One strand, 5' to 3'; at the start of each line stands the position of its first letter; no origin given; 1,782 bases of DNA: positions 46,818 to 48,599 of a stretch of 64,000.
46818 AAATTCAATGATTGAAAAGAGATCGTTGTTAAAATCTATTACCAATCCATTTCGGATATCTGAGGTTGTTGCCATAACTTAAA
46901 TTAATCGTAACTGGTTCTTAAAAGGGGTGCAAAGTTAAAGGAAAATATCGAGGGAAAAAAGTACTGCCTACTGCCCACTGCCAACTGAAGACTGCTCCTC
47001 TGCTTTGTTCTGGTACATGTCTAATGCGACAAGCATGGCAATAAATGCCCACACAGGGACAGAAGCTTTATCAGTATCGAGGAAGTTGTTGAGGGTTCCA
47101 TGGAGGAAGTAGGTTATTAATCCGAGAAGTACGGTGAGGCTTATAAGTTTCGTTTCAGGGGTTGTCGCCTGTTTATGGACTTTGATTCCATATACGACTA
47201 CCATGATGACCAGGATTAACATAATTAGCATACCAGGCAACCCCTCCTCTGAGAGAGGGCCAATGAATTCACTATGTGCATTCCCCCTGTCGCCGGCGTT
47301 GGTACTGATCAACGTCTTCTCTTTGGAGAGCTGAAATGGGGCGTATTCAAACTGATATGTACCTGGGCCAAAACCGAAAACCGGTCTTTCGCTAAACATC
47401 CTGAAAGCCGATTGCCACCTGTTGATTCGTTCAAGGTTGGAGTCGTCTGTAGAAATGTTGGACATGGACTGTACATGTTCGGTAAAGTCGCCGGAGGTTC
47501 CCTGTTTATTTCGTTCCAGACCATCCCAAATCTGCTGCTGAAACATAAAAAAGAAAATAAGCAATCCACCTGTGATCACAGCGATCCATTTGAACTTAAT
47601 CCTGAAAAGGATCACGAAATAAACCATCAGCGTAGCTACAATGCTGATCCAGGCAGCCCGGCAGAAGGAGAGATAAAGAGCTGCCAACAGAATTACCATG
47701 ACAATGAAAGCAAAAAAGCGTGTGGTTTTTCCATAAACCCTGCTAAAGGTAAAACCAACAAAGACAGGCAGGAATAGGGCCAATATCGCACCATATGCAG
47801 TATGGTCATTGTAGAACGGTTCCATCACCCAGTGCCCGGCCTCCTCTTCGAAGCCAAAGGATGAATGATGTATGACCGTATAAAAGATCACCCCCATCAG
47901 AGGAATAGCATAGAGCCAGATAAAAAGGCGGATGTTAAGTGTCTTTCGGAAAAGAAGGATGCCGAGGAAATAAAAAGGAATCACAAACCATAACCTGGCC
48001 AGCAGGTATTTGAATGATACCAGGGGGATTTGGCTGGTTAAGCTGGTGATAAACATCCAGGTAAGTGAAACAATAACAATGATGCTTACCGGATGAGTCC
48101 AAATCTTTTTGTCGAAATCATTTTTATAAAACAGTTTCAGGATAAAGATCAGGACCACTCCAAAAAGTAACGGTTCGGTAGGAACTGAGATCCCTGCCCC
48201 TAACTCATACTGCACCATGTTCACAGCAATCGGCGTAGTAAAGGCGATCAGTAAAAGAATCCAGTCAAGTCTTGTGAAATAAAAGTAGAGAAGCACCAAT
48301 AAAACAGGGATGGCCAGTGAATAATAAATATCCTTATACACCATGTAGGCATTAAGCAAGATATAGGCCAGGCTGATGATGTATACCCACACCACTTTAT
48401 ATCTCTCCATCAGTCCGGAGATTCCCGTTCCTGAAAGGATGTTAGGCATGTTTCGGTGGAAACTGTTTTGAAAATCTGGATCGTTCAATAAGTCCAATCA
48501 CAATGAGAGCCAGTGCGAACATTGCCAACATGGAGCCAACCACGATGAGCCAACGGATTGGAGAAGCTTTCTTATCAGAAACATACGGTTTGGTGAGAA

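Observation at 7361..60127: Dispersed family of phase-locked 7-/8-nt drifting tandem arrays occupying short intergenic spacers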

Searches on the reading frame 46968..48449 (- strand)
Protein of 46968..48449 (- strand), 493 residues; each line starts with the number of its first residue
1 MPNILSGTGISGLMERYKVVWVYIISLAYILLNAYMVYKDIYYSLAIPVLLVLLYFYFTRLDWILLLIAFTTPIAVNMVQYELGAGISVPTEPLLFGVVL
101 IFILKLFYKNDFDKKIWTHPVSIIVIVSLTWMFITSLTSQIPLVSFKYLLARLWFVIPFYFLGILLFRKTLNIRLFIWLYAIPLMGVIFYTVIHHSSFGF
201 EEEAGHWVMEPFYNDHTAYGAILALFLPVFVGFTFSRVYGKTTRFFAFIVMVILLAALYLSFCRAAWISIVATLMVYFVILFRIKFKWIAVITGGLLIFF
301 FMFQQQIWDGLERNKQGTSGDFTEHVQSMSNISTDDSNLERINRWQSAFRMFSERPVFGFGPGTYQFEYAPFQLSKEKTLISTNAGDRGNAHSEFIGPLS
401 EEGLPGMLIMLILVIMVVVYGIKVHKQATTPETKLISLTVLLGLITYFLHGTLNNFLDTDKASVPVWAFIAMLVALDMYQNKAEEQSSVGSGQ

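Call 66: search_protein_families(library=ncbifam, proteins=[window:46968-48449:-], max_evalue=0.01)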
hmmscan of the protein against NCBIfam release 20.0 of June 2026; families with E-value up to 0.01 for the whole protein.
window:46968-48449:- (493 aa): 2 families
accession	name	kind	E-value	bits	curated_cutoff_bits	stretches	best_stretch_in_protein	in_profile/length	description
TIGR03097.1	PEP_O_lig_1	hypoth_equivalog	6.6e-14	51.6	188.1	1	47-453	6-384/408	putative O-glycosylation ligase, exosortase A system-associated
TIGR00947.1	2A73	equivalog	1.4e-10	40.8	366.4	1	119-475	66-421/425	IctB family putative bicarbonate transporter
